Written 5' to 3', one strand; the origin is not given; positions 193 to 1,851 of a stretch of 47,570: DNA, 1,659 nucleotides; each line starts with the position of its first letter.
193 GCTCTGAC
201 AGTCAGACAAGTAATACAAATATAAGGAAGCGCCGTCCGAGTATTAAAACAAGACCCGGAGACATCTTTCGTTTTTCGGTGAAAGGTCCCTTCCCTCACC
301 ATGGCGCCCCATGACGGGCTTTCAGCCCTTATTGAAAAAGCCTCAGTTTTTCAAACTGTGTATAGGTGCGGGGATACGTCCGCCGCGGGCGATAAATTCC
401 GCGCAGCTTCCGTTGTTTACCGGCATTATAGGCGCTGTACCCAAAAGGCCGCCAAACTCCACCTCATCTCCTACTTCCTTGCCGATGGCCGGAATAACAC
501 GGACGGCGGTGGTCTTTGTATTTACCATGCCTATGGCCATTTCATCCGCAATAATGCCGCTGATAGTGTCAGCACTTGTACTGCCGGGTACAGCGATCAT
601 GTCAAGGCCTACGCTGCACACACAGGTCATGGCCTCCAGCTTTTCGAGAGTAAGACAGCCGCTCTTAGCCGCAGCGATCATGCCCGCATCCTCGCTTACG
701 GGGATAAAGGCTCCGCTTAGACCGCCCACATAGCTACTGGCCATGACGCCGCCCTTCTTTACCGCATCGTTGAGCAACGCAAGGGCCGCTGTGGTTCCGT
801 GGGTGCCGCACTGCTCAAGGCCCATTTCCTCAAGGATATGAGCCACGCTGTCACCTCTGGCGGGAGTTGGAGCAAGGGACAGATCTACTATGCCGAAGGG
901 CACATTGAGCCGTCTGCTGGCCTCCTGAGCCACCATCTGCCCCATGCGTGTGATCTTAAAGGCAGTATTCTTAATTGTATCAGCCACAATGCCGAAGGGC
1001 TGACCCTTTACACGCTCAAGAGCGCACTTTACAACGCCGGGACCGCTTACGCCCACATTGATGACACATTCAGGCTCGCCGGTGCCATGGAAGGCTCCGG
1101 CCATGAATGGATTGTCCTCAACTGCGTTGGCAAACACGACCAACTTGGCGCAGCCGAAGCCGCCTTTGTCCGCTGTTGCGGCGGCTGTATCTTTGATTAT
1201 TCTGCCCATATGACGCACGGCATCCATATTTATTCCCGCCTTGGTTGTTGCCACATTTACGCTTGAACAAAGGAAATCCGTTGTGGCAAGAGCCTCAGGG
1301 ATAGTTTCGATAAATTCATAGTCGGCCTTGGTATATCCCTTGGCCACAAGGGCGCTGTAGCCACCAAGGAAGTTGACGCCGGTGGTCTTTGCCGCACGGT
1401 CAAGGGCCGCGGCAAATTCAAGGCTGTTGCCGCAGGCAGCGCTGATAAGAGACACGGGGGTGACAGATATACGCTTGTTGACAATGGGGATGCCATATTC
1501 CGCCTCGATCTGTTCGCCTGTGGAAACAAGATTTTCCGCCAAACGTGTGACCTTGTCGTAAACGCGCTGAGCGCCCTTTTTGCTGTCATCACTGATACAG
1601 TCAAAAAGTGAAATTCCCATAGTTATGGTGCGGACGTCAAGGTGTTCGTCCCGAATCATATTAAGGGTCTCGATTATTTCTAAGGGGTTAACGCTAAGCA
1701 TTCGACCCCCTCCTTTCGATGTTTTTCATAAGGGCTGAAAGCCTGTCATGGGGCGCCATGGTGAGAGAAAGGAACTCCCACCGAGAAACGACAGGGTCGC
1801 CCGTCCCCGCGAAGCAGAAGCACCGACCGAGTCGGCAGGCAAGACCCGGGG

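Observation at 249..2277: An inverted, structured repeat of about 73 nt brackets the entire UPF0210 gene, inside an unusually structured ACT-UPF0210 operon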

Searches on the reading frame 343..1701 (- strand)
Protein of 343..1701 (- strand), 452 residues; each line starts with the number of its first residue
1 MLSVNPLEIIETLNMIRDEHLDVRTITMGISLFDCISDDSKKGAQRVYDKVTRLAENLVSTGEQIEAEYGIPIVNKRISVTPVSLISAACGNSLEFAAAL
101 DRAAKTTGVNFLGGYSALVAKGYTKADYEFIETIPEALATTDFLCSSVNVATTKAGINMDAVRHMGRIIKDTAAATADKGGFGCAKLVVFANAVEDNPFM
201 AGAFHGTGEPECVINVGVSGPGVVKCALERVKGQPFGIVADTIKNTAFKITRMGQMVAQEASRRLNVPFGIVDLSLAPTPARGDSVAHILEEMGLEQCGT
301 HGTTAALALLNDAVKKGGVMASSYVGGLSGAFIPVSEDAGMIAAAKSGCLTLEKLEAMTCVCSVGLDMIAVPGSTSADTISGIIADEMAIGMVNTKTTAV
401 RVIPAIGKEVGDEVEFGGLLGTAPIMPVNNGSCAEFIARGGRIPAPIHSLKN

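Call 7: find_homologous_proteins(query=window:343-1701:-, max_evalue=1e-50)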
Query window:343-1701:- (452 aa): 8000 proteins with E <= 1e-50 among 8000 candidates; the best 120 are listed.
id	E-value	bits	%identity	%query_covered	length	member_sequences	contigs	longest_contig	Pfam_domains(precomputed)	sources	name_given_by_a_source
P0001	3.6e-273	924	93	100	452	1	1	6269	PF05167.18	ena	-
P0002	4.3e-272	920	92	100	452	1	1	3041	PF05167.18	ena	-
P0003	1.2e-270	915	92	100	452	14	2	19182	PF05167.18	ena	-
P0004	1.3e-269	912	92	100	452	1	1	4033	PF05167.18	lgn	-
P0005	1.5e-269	912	92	100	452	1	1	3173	PF05167.18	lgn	-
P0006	4.2e-269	910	-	-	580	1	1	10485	PF05167.18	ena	-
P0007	6.9e-269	910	91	100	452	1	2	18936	PF05167.18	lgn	-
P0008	2.7e-268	908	-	-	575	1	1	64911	PF05167.18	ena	-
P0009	2.7e-268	908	-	-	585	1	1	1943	PF05167.18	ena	-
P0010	3.6e-268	907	91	100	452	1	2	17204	PF05167.18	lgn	-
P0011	1.3e-265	899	91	100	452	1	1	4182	PF05167.18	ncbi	-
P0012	1.2e-263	892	90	100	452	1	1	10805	PF05167.18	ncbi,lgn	-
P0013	6.3e-263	890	88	100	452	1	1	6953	PF05167.18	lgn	-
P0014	3.2e-262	888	88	100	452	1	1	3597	PF05167.18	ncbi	-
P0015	3.5e-262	888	89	100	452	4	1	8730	PF05167.18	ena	-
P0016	2.5e-261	885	88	100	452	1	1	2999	PF05167.18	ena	-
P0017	3.7e-261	884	-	-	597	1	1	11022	PF05167.18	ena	-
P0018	8.0e-261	883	88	100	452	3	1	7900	PF05167.18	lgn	-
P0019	2.6e-260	881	89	100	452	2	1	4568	PF05167.18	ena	-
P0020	1.4e-259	879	88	100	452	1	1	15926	PF05167.18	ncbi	-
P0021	4.7e-253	858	-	-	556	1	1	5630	PF05167.18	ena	-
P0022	2.4e-248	842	-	-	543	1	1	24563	PF05167.18,PF14563.13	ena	-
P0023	5.3e-237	805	82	99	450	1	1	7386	PF05167.18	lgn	-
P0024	2.6e-234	796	-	-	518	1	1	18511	PF05167.18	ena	-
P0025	7.3e-234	794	81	99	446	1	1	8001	PF05167.18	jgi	jgi:hypothetical protein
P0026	4.6e-233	792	-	-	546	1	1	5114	PF05167.18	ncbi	-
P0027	8.8e-233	791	82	99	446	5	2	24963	PF05167.18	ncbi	-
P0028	5.3e-232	788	-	-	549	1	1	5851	PF05167.18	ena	-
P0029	6.6e-232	788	81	98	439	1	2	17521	PF05167.18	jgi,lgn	jgi:hypothetical protein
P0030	1.5e-230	783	80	99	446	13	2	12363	PF05167.18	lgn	-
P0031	1.4e-229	780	81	99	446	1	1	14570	PF05167.18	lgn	-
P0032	2.8e-229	779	80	98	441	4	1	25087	PF05167.18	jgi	-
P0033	7.7e-229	778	80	99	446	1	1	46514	PF05167.18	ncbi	-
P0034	1.1e-228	777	-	-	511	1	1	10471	PF05167.18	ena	-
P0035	2.1e-228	776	78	99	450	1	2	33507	PF05167.18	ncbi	-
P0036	3.8e-228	775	80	99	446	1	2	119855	PF05167.18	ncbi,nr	ncbi:MAG: PFL family protein [Clostridia bacterium]|nr:PFL family protein [Clostridia bacterium]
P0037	4.6e-228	775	81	99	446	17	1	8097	PF05167.18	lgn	-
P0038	5.0e-228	775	80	99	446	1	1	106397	PF05167.18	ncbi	-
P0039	5.6e-228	775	78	99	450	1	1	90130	PF05167.18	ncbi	-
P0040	6.1e-228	775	80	99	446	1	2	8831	PF05167.18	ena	-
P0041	1.1e-227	774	81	99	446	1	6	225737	PF05167.18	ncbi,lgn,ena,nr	ncbi:MAG: PFL family protein [Clostridia bacterium]|nr:PFL family protein [Clostridia bacterium]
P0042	1.2e-227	774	80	99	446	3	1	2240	PF05167.18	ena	-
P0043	1.6e-227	773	80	99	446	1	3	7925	PF05167.18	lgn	-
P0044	2.2e-227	773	78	99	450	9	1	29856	PF05167.18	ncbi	-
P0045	5.8e-227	772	78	99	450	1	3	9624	PF05167.18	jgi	-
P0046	1.3e-226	770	78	99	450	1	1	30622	PF05167.18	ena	-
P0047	1.5e-226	770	79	99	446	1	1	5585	PF05167.18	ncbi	-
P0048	1.6e-226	770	80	99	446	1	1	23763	PF05167.18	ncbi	-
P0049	1.7e-226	770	78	99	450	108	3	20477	PF05167.18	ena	-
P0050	2.5e-226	769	78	100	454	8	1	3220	PF05167.18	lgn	-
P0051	2.7e-226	769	79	99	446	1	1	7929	PF05167.18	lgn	-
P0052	3.6e-226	769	79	99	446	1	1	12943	PF05167.18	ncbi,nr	ncbi:MAG: PFL family protein [Clostridia bacterium]|nr:PFL family protein [Clostridia bacterium]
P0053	1.0e-225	767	78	99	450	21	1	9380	PF05167.18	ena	-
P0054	2.4e-225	766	78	99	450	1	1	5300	PF05167.18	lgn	-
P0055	3.6e-225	766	79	98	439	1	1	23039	PF05167.18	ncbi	-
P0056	3.9e-225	766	77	99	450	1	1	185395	PF05167.18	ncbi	-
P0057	4.5e-225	765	77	99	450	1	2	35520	PF05167.18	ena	-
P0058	5.1e-225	765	77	99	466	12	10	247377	PF05167.18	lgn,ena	-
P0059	6.1e-225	765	78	99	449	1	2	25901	PF05167.18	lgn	-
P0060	6.6e-225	765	79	99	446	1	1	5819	PF05167.18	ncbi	-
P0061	1.0e-224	764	79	99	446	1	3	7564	PF05167.18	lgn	-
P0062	1.1e-224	764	78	99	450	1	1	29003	PF05167.18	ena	-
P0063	1.7e-224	763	77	99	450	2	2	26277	PF05167.18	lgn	-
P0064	5.3e-222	755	76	99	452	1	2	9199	PF05167.18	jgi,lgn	jgi:uncharacterized protein (UPF0210 family)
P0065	7.9e-222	755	77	99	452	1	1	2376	PF05167.18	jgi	jgi:uncharacterized protein (UPF0210 family)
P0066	1.6e-221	754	77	99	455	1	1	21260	PF05167.18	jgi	-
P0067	2.2e-221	753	78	99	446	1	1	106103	PF05167.18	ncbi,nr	ncbi:MAG: PFL family protein [Clostridia bacterium]|nr:PFL family protein [Clostridia bacterium]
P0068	7.0e-221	752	76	99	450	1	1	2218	PF05167.18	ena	-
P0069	7.8e-221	751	76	100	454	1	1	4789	PF05167.18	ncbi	-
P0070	1.3e-220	751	77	99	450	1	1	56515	PF05167.18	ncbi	-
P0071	1.4e-220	751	77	99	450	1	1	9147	PF05167.18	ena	-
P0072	2.5e-220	750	76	99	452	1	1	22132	PF05167.18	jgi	jgi:uncharacterized protein (UPF0210 family)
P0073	5.1e-220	749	76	99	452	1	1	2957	PF05167.18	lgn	-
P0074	5.4e-220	749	76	99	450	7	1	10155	PF05167.18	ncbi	-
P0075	5.8e-220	749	76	99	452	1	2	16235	PF05167.18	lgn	-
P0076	8.5e-220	748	77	99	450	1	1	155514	PF05167.18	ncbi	-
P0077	8.7e-220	748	76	99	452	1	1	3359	PF05167.18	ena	-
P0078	1.6e-219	747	76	99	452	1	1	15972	PF05167.18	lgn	-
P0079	2.4e-219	746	76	100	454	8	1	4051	PF05167.18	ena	-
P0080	2.6e-219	746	76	99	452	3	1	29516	PF05167.18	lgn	-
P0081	2.8e-219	746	76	99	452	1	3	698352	PF05167.18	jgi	jgi:uncharacterized protein (UPF0210 family)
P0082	2.9e-219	746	75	99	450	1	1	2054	PF05167.18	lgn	-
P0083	3.0e-219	746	75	99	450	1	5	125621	PF05167.18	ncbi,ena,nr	ncbi:MAG: PFL family protein [Clostridia bacterium]|nr:PFL family protein [Clostridia bacterium]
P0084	4.8e-219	745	77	99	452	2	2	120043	PF05167.18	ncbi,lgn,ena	-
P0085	7.5e-219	745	76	99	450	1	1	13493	PF05167.18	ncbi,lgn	-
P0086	8.8e-219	745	75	99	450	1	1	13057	PF05167.18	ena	-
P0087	1.0e-218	744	75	100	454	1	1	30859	PF05167.18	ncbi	-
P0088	1.3e-218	744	77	99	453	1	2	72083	PF05167.18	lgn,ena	-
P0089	1.3e-218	744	76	99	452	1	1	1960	PF05167.18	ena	-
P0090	1.9e-218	744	76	99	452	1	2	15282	PF05167.18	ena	-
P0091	2.4e-218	743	77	99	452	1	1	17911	PF05167.18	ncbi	-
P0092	2.7e-218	743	76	99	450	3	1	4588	PF05167.18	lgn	-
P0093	3.0e-218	743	77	99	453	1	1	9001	PF05167.18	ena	-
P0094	3.1e-218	743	76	99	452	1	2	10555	PF05167.18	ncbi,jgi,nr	ncbi:MAG: PFL family protein [Ruminococcaceae bacterium]|nr:PFL family protein [Oscillospiraceae bac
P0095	3.5e-218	743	75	100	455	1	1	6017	PF05167.18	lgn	-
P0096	4.9e-218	742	76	100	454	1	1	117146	PF05167.18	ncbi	-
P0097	5.0e-218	742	76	99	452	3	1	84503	PF05167.18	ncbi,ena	-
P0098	6.0e-218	742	77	99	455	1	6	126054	PF05167.18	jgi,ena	-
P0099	6.4e-218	742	75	100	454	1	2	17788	PF05167.18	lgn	-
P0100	6.4e-218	742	76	99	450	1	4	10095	PF05167.18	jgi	-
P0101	7.0e-218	742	76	99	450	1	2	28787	PF05167.18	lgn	-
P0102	9.9e-218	741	76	99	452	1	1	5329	PF05167.18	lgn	-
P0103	1.0e-217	741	76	99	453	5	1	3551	PF05167.18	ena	-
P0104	1.0e-217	741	77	99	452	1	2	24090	PF05167.18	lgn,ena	-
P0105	1.1e-217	741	76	99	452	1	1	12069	PF05167.18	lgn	-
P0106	1.2e-217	741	75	100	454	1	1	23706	PF05167.18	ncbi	-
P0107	1.2e-217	741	76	99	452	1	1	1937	PF05167.18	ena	-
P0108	1.4e-217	741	76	99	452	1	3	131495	PF05167.18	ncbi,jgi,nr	ncbi:MAG: PFL family protein [Ruminococcaceae bacterium]|nr:PFL family protein [Oscillospiraceae bac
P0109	1.8e-217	740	76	99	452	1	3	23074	PF05167.18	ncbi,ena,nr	ncbi:MAG: PFL family protein [Clostridia bacterium]|nr:PFL family protein [Clostridia bacterium]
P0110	2.2e-217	740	75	100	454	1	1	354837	PF05167.18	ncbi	-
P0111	2.2e-217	740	76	99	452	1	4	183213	PF05167.18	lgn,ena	-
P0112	2.6e-217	740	76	99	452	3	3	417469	PF05167.18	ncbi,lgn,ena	-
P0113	3.8e-217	739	76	99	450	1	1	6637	PF05167.18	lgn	-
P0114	4.4e-217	739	77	99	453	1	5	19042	PF05167.18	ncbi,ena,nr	ncbi:MAG: PFL family protein [Clostridia bacterium]|nr:PFL family protein [Clostridia bacterium]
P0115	4.6e-217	739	74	100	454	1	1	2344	PF05167.18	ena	-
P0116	5.3e-217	739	76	99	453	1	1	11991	PF05167.18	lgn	-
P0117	5.3e-217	739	76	99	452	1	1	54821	PF05167.18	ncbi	-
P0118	5.5e-217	739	75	99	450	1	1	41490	PF05167.18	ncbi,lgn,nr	ncbi:MAG: PFL family protein [Clostridia bacterium]|nr:PFL family protein [Clostridia bacterium]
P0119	5.8e-217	739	77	99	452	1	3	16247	PF05167.18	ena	-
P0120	6.0e-217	739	76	99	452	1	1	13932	PF05167.18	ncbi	-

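Call 11: find_encoding_contigs(protein=P0003, flank=3000, max_places=3)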
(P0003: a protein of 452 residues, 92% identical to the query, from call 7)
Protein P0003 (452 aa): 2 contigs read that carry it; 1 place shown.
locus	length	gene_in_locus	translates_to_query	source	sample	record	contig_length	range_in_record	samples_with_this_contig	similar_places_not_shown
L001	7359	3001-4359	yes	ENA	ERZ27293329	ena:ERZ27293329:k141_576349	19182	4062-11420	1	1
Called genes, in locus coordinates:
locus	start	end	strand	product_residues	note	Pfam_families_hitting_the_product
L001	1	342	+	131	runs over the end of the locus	PF15631:Imm-NTF2-2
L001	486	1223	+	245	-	PF09359:VTC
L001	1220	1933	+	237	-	PF16316:DUF4956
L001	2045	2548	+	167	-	PF03977:OAD_beta (weak)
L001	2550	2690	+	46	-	-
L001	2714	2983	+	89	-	PF01842:ACT, PF13740:ACT_6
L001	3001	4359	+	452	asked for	PF05167:DUF711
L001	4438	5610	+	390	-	PF00999:Na_H_Exchanger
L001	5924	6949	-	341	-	PF00294:PfkB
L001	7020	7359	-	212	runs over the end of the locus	PF02589:LUD_dom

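Call 12: find_encoding_contigs(protein=P0008, flank=3000, max_places=3)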
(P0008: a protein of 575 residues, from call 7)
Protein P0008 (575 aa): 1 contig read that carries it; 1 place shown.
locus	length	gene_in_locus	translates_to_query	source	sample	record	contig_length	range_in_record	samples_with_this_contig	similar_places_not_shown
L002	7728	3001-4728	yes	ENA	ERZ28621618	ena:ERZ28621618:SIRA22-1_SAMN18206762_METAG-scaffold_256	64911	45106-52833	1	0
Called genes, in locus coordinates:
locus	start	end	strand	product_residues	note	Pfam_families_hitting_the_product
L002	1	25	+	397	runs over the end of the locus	PF03447:NAD_binding_3, PF00742:Homoserine_dh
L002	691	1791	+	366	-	PF00696:AA_kinase, PF01842:ACT, PF22468:ACT_9, PF13840:ACT_7, PF22468:ACT_9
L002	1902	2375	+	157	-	-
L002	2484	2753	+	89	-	PF01842:ACT, PF13740:ACT_6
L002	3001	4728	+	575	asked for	PF05167:DUF711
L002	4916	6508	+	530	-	PF07969:Amidohydro_3, PF01979:Amidohydro_1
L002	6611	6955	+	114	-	PF06153:CdAMP_rec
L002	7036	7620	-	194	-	PF02677:QueH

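Call 13: find_encoding_contigs(protein=P0020, flank=3000, max_places=3)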
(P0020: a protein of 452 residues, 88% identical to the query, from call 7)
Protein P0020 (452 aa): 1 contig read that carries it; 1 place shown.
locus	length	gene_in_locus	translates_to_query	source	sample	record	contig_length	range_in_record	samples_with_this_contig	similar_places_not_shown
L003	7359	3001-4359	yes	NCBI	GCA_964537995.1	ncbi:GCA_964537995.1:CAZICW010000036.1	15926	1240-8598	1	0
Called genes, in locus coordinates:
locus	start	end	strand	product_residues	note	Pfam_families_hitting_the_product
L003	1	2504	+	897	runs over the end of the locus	PF13491:FtsK_4TM, PF17854:FtsK_alpha, PF01580:FtsK_SpoIIIE, PF09397:FtsK_gamma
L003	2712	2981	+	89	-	PF01842:ACT, PF13740:ACT_6, PF13840:ACT_7 (weak)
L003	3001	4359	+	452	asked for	PF05167:DUF711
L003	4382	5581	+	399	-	PF00999:Na_H_Exchanger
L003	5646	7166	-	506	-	PF00595:PDZ, PF13180:PDZ_2, PF17820:PDZ_6, PF03572:Peptidase_S41, PF01471:PG_binding_1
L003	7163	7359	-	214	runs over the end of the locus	PF03485:Arg_tRNA_synt_N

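Call 23: find_encoding_contigs(protein=window:343-1701:-, flank=10000, max_places=10)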
Protein window:343-1701:- (452 aa): no gene with exactly this product is on record in the collection.
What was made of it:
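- Tried and rejected: The window's own UPF0210 protein is not on record (call 23).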

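Call 24: find_encoding_contigs(protein=P0001, flank=3000, max_places=3)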
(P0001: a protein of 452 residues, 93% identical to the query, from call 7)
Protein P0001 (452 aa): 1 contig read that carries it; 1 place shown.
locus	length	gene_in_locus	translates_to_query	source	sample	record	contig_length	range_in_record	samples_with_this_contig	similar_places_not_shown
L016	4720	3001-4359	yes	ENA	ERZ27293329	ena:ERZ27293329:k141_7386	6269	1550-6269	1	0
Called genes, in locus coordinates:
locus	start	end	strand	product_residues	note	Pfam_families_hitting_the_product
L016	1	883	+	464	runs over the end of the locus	PF01336:tRNA_anti-codon, PF00152:tRNA-synt_2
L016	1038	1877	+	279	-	PF12895:ANAPC3 (faint), PF13424:TPR_12 (faint), PF13432:TPR_16 (faint), PF07719:TPR_2 (faint), PF13428:TPR_14 (faint), PF20308:TPR-S (faint), PF13181:TPR_8 (faint), PF13374:TPR_10 (faint), +4 more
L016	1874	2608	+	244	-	PF02698:DUF218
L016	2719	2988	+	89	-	PF01842:ACT, PF13740:ACT_6, PF13840:ACT_7 (weak)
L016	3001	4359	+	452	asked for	PF05167:DUF711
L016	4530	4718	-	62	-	?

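Call 25: find_encoding_contigs(protein=P0007, flank=3000, max_places=3)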
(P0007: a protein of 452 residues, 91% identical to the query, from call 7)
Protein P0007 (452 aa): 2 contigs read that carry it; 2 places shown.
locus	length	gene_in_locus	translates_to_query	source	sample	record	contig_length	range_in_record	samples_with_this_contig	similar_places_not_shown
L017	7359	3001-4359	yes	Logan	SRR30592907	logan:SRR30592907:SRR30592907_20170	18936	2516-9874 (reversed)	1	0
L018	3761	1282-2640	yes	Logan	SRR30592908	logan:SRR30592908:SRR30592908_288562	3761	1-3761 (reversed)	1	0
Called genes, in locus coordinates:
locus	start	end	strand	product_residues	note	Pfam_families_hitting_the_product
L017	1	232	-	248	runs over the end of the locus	-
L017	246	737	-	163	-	PF04542:Sigma70_r2, PF07638:Sigma70_ECF, PF04545:Sigma70_r4, PF08281:Sigma70_r4_2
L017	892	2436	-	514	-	PF03553:Na_H_antiporter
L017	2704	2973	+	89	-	PF01842:ACT, PF13740:ACT_6, PF13840:ACT_7 (weak)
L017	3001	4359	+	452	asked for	PF05167:DUF711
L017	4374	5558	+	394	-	PF00999:Na_H_Exchanger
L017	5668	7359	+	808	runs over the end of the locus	PF04616:Glyco_hydro_43, PF16369:GH43_C, PF13385:Laminin_G_3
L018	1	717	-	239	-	?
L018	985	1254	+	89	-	PF01842:ACT, PF13740:ACT_6, PF13840:ACT_7 (weak)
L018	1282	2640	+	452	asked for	PF05167:DUF711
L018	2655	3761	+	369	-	?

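Call 45: find_encoding_contigs(protein=P0002, flank=2000, max_places=3)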
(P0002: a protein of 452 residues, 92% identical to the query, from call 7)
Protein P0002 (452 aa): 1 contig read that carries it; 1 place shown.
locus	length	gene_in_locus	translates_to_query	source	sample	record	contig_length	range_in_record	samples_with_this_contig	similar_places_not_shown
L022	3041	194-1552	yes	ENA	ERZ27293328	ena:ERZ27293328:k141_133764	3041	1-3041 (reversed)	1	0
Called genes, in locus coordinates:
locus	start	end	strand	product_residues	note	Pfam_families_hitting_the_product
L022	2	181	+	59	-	?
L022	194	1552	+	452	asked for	PF05167:DUF711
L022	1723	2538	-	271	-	PF00702:Hydrolase (faint), PF08282:Hydrolase_3, PF05116:S6PP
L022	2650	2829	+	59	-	PF05979:DUF896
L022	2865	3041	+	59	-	?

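Call 46: find_encoding_contigs(protein=P0004, flank=2000, max_places=3)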
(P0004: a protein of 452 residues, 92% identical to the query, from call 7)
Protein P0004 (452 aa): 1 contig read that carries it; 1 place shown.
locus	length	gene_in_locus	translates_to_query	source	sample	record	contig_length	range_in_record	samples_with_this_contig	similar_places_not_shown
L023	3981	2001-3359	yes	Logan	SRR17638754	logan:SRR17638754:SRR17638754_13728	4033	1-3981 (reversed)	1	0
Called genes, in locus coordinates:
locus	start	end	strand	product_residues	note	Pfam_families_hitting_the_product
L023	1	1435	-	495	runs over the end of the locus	?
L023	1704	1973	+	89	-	PF01842:ACT, PF13740:ACT_6, PF13840:ACT_7 (weak)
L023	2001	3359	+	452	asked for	PF05167:DUF711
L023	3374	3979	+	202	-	?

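Call 47: find_encoding_contigs(protein=P0012, flank=3000, max_places=3)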
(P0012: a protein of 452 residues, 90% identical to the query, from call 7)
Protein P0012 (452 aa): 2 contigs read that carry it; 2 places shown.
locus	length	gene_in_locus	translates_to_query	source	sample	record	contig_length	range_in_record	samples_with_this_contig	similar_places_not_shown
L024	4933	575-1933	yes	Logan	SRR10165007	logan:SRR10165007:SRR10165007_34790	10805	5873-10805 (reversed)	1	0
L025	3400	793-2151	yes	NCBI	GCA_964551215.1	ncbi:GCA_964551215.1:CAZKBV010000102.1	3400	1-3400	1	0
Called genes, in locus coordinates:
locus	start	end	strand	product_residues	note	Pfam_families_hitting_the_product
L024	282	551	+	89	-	PF01842:ACT, PF13740:ACT_6, PF13840:ACT_7 (weak)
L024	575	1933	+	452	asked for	PF05167:DUF711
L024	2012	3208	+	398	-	PF00999:Na_H_Exchanger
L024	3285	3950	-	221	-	PF01510:Amidase_2, PF00395:SLH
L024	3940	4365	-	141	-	PF05105:Phage_holin_4_1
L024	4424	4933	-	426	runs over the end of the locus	-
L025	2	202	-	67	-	?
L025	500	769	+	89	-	PF01842:ACT, PF13740:ACT_6, PF13840:ACT_7 (weak)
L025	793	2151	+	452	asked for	PF05167:DUF711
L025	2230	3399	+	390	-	?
